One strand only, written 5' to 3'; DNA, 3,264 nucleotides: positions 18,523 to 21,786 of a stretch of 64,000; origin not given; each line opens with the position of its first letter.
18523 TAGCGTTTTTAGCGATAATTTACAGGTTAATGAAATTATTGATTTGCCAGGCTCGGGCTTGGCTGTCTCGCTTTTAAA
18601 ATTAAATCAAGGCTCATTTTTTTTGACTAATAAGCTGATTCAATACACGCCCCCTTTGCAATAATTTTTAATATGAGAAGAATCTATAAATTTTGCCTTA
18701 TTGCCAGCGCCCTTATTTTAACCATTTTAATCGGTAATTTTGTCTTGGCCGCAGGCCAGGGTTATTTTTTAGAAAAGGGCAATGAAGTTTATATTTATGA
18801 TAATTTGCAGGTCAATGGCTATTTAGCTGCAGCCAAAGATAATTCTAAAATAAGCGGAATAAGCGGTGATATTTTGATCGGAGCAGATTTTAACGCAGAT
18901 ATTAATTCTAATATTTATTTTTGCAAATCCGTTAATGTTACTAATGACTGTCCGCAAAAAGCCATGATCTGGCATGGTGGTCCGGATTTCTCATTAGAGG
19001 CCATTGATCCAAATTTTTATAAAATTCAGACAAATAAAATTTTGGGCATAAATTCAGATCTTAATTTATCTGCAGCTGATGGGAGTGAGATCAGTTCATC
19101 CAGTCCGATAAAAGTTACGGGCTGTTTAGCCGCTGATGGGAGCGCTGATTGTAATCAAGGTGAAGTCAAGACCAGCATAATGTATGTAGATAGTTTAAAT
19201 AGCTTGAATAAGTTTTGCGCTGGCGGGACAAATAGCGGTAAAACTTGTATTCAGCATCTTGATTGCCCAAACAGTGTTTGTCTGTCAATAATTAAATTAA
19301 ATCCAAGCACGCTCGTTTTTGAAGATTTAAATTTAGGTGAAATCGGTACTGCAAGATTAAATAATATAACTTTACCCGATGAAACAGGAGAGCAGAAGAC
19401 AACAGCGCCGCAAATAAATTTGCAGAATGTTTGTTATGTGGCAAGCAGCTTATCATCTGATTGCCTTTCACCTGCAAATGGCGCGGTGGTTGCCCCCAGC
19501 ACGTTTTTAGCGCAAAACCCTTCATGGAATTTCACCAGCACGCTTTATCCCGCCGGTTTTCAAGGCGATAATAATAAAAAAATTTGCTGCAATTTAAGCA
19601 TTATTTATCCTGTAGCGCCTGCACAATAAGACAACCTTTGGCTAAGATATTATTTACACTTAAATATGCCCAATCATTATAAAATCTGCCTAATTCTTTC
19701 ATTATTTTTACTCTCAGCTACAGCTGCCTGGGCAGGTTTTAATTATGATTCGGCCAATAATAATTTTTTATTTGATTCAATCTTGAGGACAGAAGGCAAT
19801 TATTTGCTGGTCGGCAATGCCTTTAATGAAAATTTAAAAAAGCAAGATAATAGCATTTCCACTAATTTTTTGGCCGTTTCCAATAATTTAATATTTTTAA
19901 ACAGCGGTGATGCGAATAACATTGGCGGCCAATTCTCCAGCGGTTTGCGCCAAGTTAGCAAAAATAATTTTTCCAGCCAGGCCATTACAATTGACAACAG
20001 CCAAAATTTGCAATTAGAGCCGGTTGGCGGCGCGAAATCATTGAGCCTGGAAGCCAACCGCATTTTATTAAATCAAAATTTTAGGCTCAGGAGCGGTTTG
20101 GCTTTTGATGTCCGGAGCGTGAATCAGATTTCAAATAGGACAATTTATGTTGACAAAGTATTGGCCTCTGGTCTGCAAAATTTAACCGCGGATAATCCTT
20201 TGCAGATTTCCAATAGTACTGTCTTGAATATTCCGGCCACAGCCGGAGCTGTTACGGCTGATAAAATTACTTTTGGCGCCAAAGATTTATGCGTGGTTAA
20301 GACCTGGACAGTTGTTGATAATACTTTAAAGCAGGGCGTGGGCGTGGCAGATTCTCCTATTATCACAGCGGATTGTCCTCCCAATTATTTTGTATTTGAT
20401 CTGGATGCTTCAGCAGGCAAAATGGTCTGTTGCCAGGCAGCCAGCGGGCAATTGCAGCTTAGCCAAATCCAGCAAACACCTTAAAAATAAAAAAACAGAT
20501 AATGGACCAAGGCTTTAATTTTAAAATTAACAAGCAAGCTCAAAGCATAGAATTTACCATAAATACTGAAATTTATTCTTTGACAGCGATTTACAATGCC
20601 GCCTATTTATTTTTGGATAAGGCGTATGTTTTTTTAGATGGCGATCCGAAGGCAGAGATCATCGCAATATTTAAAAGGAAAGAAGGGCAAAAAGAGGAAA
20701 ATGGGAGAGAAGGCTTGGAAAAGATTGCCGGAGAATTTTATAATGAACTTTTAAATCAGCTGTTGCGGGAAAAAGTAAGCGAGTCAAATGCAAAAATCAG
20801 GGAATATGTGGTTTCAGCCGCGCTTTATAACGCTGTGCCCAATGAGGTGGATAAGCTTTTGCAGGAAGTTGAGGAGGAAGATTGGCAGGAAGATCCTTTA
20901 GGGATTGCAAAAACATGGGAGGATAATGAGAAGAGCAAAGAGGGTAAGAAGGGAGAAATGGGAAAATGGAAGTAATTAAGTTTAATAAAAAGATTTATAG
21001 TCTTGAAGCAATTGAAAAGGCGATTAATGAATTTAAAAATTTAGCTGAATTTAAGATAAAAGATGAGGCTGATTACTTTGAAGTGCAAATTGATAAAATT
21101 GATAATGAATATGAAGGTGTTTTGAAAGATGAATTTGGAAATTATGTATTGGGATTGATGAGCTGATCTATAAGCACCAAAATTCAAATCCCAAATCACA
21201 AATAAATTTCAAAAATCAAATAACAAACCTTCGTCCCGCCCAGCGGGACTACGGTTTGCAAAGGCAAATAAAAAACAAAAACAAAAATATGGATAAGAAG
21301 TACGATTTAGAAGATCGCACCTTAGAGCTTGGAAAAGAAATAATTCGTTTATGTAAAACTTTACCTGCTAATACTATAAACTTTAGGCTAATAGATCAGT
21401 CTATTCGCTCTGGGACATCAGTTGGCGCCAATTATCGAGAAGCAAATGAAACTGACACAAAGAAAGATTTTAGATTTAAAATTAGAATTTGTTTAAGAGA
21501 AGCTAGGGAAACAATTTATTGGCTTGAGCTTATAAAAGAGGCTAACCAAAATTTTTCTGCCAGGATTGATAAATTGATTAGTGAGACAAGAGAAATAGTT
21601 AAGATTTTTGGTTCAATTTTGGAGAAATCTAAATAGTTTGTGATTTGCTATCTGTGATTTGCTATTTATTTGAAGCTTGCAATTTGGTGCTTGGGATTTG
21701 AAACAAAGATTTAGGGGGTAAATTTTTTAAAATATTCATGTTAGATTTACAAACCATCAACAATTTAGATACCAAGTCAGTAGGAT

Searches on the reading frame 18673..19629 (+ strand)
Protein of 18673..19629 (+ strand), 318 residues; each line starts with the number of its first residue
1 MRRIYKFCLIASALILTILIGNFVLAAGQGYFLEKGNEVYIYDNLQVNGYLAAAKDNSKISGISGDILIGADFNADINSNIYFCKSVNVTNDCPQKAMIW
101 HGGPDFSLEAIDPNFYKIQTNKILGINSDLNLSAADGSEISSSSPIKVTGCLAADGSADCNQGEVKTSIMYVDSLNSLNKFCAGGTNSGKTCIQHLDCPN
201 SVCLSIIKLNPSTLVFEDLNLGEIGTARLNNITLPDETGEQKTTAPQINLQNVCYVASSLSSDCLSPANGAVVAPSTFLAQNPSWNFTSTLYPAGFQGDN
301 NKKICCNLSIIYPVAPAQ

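Call 5: search_protein_families(library=ncbifam, proteins=[window:18673-19629:+], max_evalue=0.01)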
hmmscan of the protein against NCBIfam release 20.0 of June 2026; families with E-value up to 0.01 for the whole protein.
window:18673-19629:+ (318 aa): 0 families

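Call 6: search_protein_families(library=pfam, proteins=[window:18673-19629:+], max_evalue=0.01)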
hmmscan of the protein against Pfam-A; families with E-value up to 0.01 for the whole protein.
window:18673-19629:+ (318 aa): 0 families

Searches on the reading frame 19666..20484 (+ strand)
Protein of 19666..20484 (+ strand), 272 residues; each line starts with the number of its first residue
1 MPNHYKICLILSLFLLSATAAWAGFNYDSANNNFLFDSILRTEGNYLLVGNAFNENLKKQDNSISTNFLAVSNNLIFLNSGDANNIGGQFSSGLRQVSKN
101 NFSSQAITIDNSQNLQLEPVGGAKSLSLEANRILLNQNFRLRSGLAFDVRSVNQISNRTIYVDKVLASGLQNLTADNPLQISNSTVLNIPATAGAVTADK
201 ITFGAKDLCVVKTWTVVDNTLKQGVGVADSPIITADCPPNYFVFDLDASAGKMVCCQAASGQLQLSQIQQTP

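Call 5: search_protein_families(library=ncbifam, proteins=[window:19666-20484:+], max_evalue=0.01)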
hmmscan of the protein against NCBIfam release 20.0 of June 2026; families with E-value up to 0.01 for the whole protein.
window:19666-20484:+ (272 aa): 0 families

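Call 6: search_protein_families(library=pfam, proteins=[window:19666-20484:+], max_evalue=0.01)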
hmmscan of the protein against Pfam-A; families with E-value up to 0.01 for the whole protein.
window:19666-20484:+ (272 aa): 0 families

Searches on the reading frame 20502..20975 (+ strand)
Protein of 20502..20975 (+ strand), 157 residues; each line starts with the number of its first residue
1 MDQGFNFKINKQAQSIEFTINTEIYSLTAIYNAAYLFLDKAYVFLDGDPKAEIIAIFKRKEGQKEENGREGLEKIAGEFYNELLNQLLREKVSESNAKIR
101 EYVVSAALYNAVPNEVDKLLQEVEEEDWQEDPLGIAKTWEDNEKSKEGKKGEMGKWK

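Call 5: search_protein_families(library=ncbifam, proteins=[window:20502-20975:+], max_evalue=0.01)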
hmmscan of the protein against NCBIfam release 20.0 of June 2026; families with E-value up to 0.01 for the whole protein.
window:20502-20975:+ (157 aa): 2 families
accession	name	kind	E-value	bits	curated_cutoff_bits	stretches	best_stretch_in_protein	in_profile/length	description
TIGR03976.1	chp_LLNDYxLRE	equivalog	1.5e-17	63.7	50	1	20-111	1-87/90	His-Xaa-Ser system protein HxsD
NF038315.1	HxsD_rel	equivalog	0.0093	16.1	41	0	19-84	2-58/62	HxsD-like protein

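Call 6: search_protein_families(library=pfam, proteins=[window:20502-20975:+], max_evalue=0.01)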
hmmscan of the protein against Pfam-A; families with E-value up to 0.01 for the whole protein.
window:20502-20975:+ (157 aa): 0 families

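Call 50: search_protein_families(library=padloc, proteins=[window:20502-20975:+], max_evalue=0.01)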
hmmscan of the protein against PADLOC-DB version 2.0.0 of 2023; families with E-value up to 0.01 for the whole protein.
window:20502-20975:+ (157 aa): 1 family
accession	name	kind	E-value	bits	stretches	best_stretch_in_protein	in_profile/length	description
PDLC04592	PDC-M34B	-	0.0056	14.4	1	73-141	32-103/192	-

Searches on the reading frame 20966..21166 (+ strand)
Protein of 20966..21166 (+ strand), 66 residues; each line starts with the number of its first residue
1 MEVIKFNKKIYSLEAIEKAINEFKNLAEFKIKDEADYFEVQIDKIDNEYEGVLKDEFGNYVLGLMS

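Call 5: search_protein_families(library=ncbifam, proteins=[window:20966-21166:+], max_evalue=0.01)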
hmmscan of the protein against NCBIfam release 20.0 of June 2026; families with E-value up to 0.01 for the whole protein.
window:20966-21166:+ (66 aa): 3 families
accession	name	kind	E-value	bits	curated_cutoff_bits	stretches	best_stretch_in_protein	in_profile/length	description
NF038315.1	HxsD_rel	equivalog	2.6e-22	78.8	41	1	4-65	1-61/62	HxsD-like protein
TIGR03976.1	chp_LLNDYxLRE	equivalog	9.2e-05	22.7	50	1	6-61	1-59/90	His-Xaa-Ser system protein HxsD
NF033459.1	DksA_like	equivalog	0.0067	16.7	105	1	8-45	13-50/113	RNA polymerase-binding protein DksA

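Call 6: search_protein_families(library=pfam, proteins=[window:20966-21166:+], max_evalue=0.01)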
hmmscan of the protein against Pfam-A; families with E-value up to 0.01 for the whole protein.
window:20966-21166:+ (66 aa): 0 families

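Call 50: search_protein_families(library=padloc, proteins=[window:20966-21166:+], max_evalue=0.01)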
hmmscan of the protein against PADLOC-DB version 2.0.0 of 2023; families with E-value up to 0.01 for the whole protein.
window:20966-21166:+ (66 aa): 0 families

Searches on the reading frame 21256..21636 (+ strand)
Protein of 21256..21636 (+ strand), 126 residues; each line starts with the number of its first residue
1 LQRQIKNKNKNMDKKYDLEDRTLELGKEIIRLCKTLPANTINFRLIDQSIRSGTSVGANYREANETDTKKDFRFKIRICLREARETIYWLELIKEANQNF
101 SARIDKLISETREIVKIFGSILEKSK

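Call 5: search_protein_families(library=ncbifam, proteins=[window:21256-21636:+], max_evalue=0.01)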
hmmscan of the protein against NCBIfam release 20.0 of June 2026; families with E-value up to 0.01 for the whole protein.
window:21256-21636:+ (126 aa): 3 families
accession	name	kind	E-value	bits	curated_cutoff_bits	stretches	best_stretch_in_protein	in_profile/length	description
TIGR02436.1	TIGR02436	subfamily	1.1e-25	90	24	1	20-125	3-108/109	four helix bundle protein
NF008912.0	PRK12275.1-6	subfamily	4.8e-06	26.6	124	1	32-124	19-110/117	hypothetical protein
NF008911.0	PRK12275.1-2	subfamily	8.7e-06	26.2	137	1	18-124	9-114/118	hypothetical protein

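Call 6: search_protein_families(library=pfam, proteins=[window:21256-21636:+], max_evalue=0.01)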
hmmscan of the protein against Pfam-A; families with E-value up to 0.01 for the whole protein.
window:21256-21636:+ (126 aa): 1 family
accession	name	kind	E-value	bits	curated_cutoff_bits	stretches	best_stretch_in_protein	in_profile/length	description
PF05635.17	23S_rRNA_IVP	-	1.1e-18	67.9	33.8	1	19-117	6-103/106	23S rRNA-intervening sequence protein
